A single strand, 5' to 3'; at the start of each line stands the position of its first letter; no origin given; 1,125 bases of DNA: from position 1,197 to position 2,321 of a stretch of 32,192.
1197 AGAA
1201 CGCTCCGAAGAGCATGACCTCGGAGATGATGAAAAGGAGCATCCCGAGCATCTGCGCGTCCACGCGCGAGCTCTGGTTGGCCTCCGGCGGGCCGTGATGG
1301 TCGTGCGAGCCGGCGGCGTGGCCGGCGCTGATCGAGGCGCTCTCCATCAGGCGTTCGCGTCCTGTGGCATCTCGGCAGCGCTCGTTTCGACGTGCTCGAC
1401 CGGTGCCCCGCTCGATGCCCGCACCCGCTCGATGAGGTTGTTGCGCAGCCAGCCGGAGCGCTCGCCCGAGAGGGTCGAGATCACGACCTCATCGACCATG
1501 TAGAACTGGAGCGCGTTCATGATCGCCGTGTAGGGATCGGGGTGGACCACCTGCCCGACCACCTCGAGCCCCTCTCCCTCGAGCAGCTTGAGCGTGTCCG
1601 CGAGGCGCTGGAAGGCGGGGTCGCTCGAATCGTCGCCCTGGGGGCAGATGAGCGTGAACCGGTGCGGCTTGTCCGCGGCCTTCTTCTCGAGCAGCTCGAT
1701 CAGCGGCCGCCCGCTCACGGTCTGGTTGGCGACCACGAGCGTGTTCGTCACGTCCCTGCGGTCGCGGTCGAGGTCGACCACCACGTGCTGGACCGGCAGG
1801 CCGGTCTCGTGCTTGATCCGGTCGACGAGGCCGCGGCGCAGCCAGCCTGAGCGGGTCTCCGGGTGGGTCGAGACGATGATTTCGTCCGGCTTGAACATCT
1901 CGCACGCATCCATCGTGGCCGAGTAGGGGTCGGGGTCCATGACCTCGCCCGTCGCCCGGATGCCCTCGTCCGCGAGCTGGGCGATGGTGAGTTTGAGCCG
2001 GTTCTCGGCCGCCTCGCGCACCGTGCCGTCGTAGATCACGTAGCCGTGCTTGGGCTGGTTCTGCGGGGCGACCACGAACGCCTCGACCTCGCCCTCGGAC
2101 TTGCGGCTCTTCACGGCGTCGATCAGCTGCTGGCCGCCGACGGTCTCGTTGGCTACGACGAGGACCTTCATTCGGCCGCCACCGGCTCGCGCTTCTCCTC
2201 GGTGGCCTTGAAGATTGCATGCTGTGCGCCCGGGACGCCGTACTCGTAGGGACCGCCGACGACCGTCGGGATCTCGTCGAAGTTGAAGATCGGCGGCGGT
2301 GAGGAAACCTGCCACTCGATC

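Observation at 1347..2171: Soluble tandem USP-like protein translationally wedged between oxidase subunits I and III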

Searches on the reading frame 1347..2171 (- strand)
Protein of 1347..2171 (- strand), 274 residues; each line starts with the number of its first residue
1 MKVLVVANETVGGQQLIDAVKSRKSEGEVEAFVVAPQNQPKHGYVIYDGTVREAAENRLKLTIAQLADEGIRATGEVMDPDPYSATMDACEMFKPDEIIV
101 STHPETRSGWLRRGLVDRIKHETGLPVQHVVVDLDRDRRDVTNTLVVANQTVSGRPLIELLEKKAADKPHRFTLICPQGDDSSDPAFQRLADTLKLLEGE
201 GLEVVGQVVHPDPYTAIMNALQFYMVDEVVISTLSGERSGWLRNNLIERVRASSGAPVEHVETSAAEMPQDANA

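Call 3: search_protein_families(library=pfam, proteins=[window:1347-2171:-], max_evalue=10)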
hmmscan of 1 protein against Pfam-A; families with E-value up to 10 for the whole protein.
window:1347-2171:- (274 aa): 1 family
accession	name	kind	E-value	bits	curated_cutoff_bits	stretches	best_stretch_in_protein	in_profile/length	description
PF09850.14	DotU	-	0.00065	19.8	27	2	222-249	60-87/205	Type VI secretion system protein DotU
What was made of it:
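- On Universal stress protein family (Pfam PF00582, Usp): The window protein gives no Usp hit even at E<=10 (call 3).
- Closest known: Tandem-type universal stress proteins. Different: The window protein gives no PF00582 hit (call 3).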

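Call 4: search_protein_families(library=ncbifam, proteins=[window:1347-2171:-], max_evalue=10)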
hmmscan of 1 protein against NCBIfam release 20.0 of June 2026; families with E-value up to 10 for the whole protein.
window:1347-2171:- (274 aa): 1 family
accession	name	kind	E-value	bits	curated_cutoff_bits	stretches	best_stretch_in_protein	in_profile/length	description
TIGR03349.1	IV_VI_DotU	subfamily_domain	0.0066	16.3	89.95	1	225-251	64-90/211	DotU/TssL family secretion system protein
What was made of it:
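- On Oxidase assembly factors (Cox11/CtaG, Caa3_CtaG, Surf1, Sco): Pfam and NCBIfam give no such hit (calls 3, 4).
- Closest known: PA0107. Different: X matches no assembly-factor family (calls 3, 4).
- X matches no known assembly-factor family and no Pfam or NCBIfam family at all (calls 3, 4).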

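Call 5: search_solved_structures(query=window:1350-2171:-, max_evalue=10, show_alignments=2)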
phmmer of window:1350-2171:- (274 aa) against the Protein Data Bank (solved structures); distinct sequences matched with E-value up to 10: 7.
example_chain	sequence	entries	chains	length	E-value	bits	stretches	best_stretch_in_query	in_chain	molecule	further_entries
2iel_A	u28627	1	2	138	0.0019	20.8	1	3-132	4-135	Hypothetical Protein TT0030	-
9lby_B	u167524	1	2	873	0.48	12.9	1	132-207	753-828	Lipoxygenase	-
1aow_A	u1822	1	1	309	1.2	11.6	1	111-179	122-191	ANNEXIN IV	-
8a22_Au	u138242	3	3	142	1.3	11.5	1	165-214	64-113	bL27m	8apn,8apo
1ann_A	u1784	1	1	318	1.3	11.5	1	111-179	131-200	ANNEXIN IV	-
1i4a_A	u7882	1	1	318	1.3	11.5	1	111-179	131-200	ANNEXIN IV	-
5jvm_A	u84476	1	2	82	1.4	11.4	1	157-196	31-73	Chimera protein of Kinesin-like protein KIF3C and Microtubule-associated protein RP/EB fam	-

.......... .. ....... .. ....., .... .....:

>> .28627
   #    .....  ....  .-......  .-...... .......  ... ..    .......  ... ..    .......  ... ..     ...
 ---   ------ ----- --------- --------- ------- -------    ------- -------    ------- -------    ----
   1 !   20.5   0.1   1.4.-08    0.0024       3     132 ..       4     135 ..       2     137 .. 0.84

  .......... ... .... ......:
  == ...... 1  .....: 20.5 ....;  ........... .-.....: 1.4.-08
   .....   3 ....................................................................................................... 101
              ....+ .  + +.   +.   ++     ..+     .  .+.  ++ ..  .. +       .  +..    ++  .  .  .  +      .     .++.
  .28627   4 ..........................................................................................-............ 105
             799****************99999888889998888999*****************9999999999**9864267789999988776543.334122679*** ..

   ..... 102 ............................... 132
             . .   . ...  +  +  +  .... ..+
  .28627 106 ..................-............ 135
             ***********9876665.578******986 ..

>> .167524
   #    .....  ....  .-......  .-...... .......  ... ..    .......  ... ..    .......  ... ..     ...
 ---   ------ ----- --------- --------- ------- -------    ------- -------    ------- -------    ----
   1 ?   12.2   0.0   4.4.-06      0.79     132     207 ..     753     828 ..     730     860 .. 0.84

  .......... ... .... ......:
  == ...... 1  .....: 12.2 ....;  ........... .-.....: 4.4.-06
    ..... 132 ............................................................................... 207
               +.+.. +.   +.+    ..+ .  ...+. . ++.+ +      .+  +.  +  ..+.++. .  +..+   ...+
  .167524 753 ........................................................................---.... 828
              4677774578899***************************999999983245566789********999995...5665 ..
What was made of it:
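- On TT0030-like domain (PDB 2IEL; no Pfam model): The single sequence gives E 0.0019 (call 5).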

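Call 6: find_homologous_proteins(query=window:1350-2171:-, max_evalue=0.001)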
Query window:1350-2171:- (274 aa): 7952 proteins with E <= 0.001 among 8000 candidates; the best 120 are listed.
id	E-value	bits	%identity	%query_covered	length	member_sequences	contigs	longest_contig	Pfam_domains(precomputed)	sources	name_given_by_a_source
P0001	9.8e-141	486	79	100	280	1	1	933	-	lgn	-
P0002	4.0e-115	402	68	95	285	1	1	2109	-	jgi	-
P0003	3.0e-113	395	68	93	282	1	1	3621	-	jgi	jgi:hypothetical protein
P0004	8.7e-113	394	66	96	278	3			-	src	-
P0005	9.4e-113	394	65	99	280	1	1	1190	-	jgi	jgi:hypothetical protein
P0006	1.2e-112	393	67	95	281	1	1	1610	-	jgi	jgi:hypothetical protein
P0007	2.0e-112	393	65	99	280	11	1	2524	-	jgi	jgi:hypothetical protein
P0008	1.0e-111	390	66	98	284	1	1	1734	-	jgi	jgi:hypothetical protein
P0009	1.1e-110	387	65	96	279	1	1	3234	-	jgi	jgi:hypothetical protein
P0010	1.8e-110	386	64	98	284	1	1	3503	-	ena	-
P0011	2.8e-110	386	67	96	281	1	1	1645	-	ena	-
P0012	3.6e-110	385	65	93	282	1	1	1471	-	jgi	jgi:hypothetical protein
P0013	3.7e-110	385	65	96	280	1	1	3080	-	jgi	jgi:hypothetical protein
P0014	6.7e-110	384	65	96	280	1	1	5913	-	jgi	jgi:hypothetical protein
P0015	7.9e-110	384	67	95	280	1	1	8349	-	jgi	jgi:hypothetical protein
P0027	1.4e-108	380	63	100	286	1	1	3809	PF00582.33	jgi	jgi:hypothetical protein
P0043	1.5e-107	377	63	99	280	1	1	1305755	-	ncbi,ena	-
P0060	1.5e-106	374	63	99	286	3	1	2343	PF00582.33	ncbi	-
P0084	3.8e-105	369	64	100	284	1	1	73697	-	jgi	jgi:hypothetical protein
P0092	7.7e-105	368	64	97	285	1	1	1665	PF00582.33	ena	-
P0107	2.9e-104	366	66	93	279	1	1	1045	PF00582.33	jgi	jgi:hypothetical protein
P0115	5.0e-104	365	63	97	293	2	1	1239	PF00582.33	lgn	-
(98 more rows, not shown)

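Call 8: find_encoding_contigs(protein=P0043, flank=8000, max_places=3)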
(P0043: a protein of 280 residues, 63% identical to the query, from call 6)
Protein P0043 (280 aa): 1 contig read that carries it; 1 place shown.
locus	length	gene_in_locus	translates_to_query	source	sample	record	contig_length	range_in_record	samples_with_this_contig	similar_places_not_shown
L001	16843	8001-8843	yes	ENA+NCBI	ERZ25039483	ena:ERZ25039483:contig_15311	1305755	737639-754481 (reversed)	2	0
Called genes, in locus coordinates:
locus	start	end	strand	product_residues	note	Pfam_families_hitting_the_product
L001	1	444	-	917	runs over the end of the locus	PF00923:TAL_FSA, PF00342:PGI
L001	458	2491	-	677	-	PF00456:Transketolase_N, PF02779:Transket_pyr, PF22613:Transketolase_C_1, PF02780:Transketolase_C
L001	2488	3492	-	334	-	PF00480:ROK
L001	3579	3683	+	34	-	-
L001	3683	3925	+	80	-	PF12270:Cyt_c_ox_IV (weak)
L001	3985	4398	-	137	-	PF00571:CBS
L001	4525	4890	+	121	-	PF00165:HTH_AraC (faint), PF12833:HTH_18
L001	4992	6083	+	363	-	-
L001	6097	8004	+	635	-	PF00115:COX1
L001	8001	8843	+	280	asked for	-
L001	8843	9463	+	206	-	PF00510:COX3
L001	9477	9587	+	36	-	-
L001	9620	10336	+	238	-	PF00459:Inositol_P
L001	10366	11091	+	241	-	PF00106:adh_short, PF08659:KR, PF13561:adh_short_C2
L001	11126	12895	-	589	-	PF05157:MshEN, PF00437:T2SSE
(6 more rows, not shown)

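Call 9: find_encoding_contigs(protein=P0084, flank=8000, max_places=3)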
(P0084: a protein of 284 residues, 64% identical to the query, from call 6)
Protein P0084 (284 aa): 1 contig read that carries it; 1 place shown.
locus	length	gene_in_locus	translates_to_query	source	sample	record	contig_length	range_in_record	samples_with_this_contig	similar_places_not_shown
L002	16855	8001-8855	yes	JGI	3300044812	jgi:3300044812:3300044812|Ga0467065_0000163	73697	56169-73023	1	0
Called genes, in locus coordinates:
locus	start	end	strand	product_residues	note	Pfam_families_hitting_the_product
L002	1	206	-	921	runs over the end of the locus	PF00923:TAL_FSA, PF00342:PGI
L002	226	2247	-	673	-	PF00456:Transketolase_N, PF02779:Transket_pyr, PF02780:Transketolase_C, PF22613:Transketolase_C_1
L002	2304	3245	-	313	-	PF00480:ROK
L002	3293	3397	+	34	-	-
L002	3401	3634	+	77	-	-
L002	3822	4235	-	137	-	PF00571:CBS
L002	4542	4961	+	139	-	PF00165:HTH_AraC (faint), PF12833:HTH_18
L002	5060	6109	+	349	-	PF02790:COX2_TM, PF00116:COX2, PF00034:Cytochrom_C, PF13442:Cytochrome_CBB3 (weak)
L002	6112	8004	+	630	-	PF00115:COX1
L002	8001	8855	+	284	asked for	-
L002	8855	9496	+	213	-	PF00510:COX3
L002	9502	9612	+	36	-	-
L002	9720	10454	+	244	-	PF00459:Inositol_P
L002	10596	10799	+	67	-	PF00313:CSD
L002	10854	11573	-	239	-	PF00034:Cytochrom_C (weak), PF00127:Copper-bind (weak)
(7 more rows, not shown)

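Call 23: find_related_loci(query=A1, collection=genome_contigs, flank=6000)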
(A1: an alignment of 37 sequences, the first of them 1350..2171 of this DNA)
Query A1 (274 aa) in genome_contigs; peptide patterns used: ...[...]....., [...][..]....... (x = any residue, [..] = any of these).
599 stretches matched a pattern (row limit reached: there are more); 566 encode a relative of the query (tblastn E <= 1e-3); the best 80 are kept; 80 distinct loci.
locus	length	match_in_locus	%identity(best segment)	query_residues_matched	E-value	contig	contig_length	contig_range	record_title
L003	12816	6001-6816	63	3-274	4e-114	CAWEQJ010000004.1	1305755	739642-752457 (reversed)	MAG: uncultured Thermoleophilaceae bacterium isolate MFD01721.bin.2.52 genome assembly, contig: contig_15311, whole geno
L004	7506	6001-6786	64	3-264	6e-114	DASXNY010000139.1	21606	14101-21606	MAG TPA_asm: Thermoleophilaceae bacterium isolate SMAG_U5366 k141_2774418, whole genome shotgun sequence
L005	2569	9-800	63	3-264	1e-118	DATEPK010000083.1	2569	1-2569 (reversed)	MAG TPA_asm: Thermoleophilaceae bacterium isolate SMAG_U9019 k141_1890368, whole genome shotgun sequence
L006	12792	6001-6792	64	2-261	9e-113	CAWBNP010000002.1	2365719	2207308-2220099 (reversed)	MAG: uncultured Thermoleophilaceae bacterium isolate MFD01275.bin.2.7 genome assembly, contig: contig_5049, whole genome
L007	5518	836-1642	65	2-268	2e-110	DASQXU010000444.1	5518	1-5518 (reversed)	MAG TPA_asm: Thermoleophilaceae bacterium isolate SMAG_U11047 k141_379661, whole genome shotgun sequence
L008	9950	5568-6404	62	2-274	1e-109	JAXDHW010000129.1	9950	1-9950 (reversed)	MAG: Thermoleophilaceae bacterium isolate BP_533 scaffold_2231812, whole genome shotgun sequence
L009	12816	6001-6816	61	1-274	1e-109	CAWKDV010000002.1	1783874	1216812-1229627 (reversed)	MAG: uncultured Thermoleophilaceae bacterium isolate MFD05442.bin.2.8 genome assembly, contig: contig_3493, whole genome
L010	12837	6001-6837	62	2-273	2e-108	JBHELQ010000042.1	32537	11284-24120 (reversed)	MAG: Thermoleophilaceae bacterium isolate S2_bin.22.orig S2_k141_696727, whole genome shotgun sequence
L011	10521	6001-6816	62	2-272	5e-108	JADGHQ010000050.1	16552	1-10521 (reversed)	MAG: Thermoleophilaceae bacterium isolate HOG39 NODE_2126_length_16552_cov_59.758693, whole genome shotgun sequence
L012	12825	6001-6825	61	2-272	6e-108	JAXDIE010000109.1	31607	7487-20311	MAG: Thermoleophilaceae bacterium isolate BP_540 scaffold_2069032, whole genome shotgun sequence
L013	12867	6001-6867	63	2-261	4e-107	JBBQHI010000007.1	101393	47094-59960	MAG: Solirubrobacterales bacterium isolate Co_metawrap_916 Cmw_916_k141_19208905_length_101393_cov_12.9995, whole genome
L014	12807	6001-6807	63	1-268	7e-107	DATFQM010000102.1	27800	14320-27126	MAG TPA_asm: Thermoleophilaceae bacterium isolate SMAG_U9329 k141_1340276, whole genome shotgun sequence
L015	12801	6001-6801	62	2-261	7e-106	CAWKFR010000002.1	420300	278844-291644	MAG: uncultured Thermoleophilaceae bacterium isolate MFD09212.bin.2.90 genome assembly, contig: contig_10546, whole geno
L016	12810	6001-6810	63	2-266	4e-105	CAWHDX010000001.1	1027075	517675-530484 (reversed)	MAG: uncultured Thermoleophilaceae bacterium isolate MFD04212.bin.2.7 genome assembly, contig: contig_10761, whole genom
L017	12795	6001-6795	64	2-261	6e-105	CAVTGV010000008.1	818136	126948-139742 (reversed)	MAG: uncultured Thermoleophilaceae bacterium isolate MFD09212.bin.1.240 genome assembly, contig: contig_5601, whole geno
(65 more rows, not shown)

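Call 26: predict_structure(alignment_id=A1)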
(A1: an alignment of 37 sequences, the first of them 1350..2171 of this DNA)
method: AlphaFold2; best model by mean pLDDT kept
length: 274 residues; sequences in the alignment: 37
mean_pLDDT: 79.9   pTM: 0.55
mean pLDDT of the five models: 79.9, 79.8, 78.5, 78.5, 76.5
residues with pLDDT >= 90: 79; 70-90: 139; 50-70: 38; < 50: 18
segments of 3 or more residues with pLDDT < 50: 40-48, 107-109, 272-274
pLDDT, mean of each block of 10 residues (from residue 1): 85 82 91 77 41 78 88 90 90 95 60 74 93 62 87 89 90 81 71 84 81 85 82 75 76 89 78 43
secondary structure, 60 per line:
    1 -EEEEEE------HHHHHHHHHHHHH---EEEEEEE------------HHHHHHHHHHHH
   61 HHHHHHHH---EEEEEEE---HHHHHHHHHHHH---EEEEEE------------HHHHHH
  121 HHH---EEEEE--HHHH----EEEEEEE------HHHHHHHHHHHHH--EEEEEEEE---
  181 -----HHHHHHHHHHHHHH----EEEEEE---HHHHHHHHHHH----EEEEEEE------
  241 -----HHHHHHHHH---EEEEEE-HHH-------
elements in order: E2-7 H14-26 E30-36 H49-68 E72-78 H82-93 E97-102 H115-123 E127-131 H134-137 E142-148 H155-167 E170-177 H186-199 E204-209 H213-223 E228-234 H246-254 E258-263
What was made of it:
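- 1347..2171 (-): Gene X: 274-aa soluble tandem TT0030/USP-like protein (stop codon included). AF2 model with pLDDT 79.9 shows two beta-alpha-beta domains (call 26).
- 1761..2171 (-): Domain 1 of X (residues 1-137). It carries the ANET, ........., DPDP and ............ motifs. The conserved loops 40-48 and 107-109 have pLDDT below 50 (call 26).
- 1383..1760 (-): Domain 2 of X (residues 138-263). It is a duplicate of domain 1 that lacks about 10 residues of the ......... loop. Secondary structure from call 26.
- On Universal stress protein family (Pfam PF00582, Usp): The AF2 model has two copies of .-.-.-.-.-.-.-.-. (call 26).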

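Call 28: fold_search(model_id=the predicted structure, library=pdb)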
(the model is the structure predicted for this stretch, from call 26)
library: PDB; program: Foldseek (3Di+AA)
matches with E <= 10: 1583; with E <= 0.001: 87
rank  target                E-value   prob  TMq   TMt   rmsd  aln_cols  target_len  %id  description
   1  4r2k                  1.2e-07  1.00  0.33  0.30  20.2       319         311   14  Crystal structure of H119A mutant of YdaA (Universal Stress Protein E) from Salmonella typhimurium (released 2015-02-04)
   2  3cis_E                4.3e-07  1.00  0.33  0.31  18.5       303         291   12  The Crystal Structure of Rv2623 from Mycobacterium tuberculosis (released 2009-03-17)
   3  2iel_A                4.6e-07  1.00  0.39  0.75   3.6       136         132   26  CRYSTAL STRUCTURE OF TT0030 from Thermus Thermophilus (released 2006-11-14)
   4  3cis_C                4.9e-07  1.00  0.33  0.32  18.5       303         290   12  The Crystal Structure of Rv2623 from Mycobacterium tuberculosis (released 2009-03-17)
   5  3ab7_A                6.5e-07  1.00  0.34  0.38  18.1       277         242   13  Crystal Structure of the Hypothetical Tandem-type Universal Stress Protein TTHA0350 from Thermus thermophilus HB8 (released 2010-12-15)
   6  3loq_A                9.3e-07  1.00  0.38  0.38  18.9       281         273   17  The crystal structure of a universal stress protein from Archaeoglobus fulgidus DSM 4304 (released 2010-02-16)
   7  4r2j                  9.3e-07  1.00  0.32  0.31  19.5       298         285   13  Crystal structure of YdaA (Universal Stress Protein E) from Salmonella typhimurium (released 2015-02-04)
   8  5cb0_A                9.9e-07  1.00  0.29  0.28  20.3       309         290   14  Crystal structure and functional implications of the tandem-type universal stress protein UspE from Escherichia coli (released 2016-02-10)
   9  3cis_A                1.1e-06  1.00  0.33  0.31  18.4       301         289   12  The Crystal Structure of Rv2623 from Mycobacterium tuberculosis (released 2009-03-17)
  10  3cis_H                1.1e-06  1.00  0.33  0.33  18.1       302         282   14  The Crystal Structure of Rv2623 from Mycobacterium tuberculosis (released 2009-03-17)
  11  3cis_G                1.5e-06  1.00  0.33  0.31  18.5       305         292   13  The Crystal Structure of Rv2623 from Mycobacterium tuberculosis (released 2009-03-17)
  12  3olq                  1.9e-06  1.00  0.33  0.30  19.9       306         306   15  The crystal structure of a universal stress protein E from Proteus mirabilis HI4320 (released 2010-09-22)
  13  2iel_B                3.9e-06  1.00  0.36  0.69   4.0       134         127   28  CRYSTAL STRUCTURE OF TT0030 from Thermus Thermophilus (released 2006-11-14)
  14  3loq_B                6.2e-06  1.00  0.36  0.37  18.7       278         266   16  The crystal structure of a universal stress protein from Archaeoglobus fulgidus DSM 4304 (released 2010-02-16)
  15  7dy1_D                7.0e-06  1.00  0.25  0.17  15.2       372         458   11  Crystal Structure of Cyanobacterial Circadian Clock Protein KaiC (released 2022-05-18)
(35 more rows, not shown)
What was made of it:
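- On Universal stress protein family (Pfam PF00582, Usp): Foldseek top hits are USPs with probability 1.00 (call 28).
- On Tandem-type USP (UspE / Rv2623 / TTHA0350): However, pTM is 0.55 and whole-chain TM to tandem USPs is 0.29-0.38 with rmsd 18-20 A (call 28).
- Closest known: Tandem-type universal stress proteins. Same: They have two USP-fold domains in one chain of about 270-310 aa. They are the top Foldseek hits, E 1e-7 to 1e-6 (call 28).
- Closest known: Tandem-type universal stress proteins. Different: Whole-chain superposition is poor, with TM about 0.33 and rmsd 18-20 A (call 28).
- The inter-domain geometry of the model is uncertain: pTM 0.55, and TM about 0.33 to tandem USPs (calls 26, 28).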

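Call 31: search_protein_families(library=pfam, alignment_id=A1, max_evalue=0.01)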
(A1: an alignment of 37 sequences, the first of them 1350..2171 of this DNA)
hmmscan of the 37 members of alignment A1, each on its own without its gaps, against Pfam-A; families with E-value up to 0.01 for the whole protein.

A. member 1, window:1350-2171:- (274 aa): 1 family
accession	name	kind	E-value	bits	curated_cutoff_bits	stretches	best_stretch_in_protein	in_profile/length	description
PF09850.14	DotU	-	0.00065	19.8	27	0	222-249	60-87/205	Type VI secretion system protein DotU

B. families by the number of members that match (of 37 scanned): 7 families
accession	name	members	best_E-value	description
PF00582.32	Usp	27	3.4e-08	Universal stress protein family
PF09850.14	DotU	21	2.6e-05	Type VI secretion system protein DotU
PF21995.1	RNR-II_ins_dom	6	0.00062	B12-dependent ribonucleotide reductase, insertion domain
PF22290.1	DmmA-like_N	4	0.002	Dimethylamine monooxygenase subunit DmmA-like, N-terminal domain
PF00994.29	MoCF_biosynth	2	0.0035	Probable molybdopterin binding domain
PF18026.6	Exog_C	1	0.0017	Endo/exonuclease (EXOG) C-terminal domain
PF12804.13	NTP_transf_3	1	0.0032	MobA-like NTP transferase domain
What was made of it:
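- On Universal stress protein family (Pfam PF00582, Usp): 27 of 37 orthologues hit at E<=0.01, best 3.4e-8 (call 31).
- Tried and rejected: Pfam gives 19.8 bits against a cut-off of 27 for a 28-residue stretch, and NCBIfam 16.3 against 89.95 (calls 3, 4, 31).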
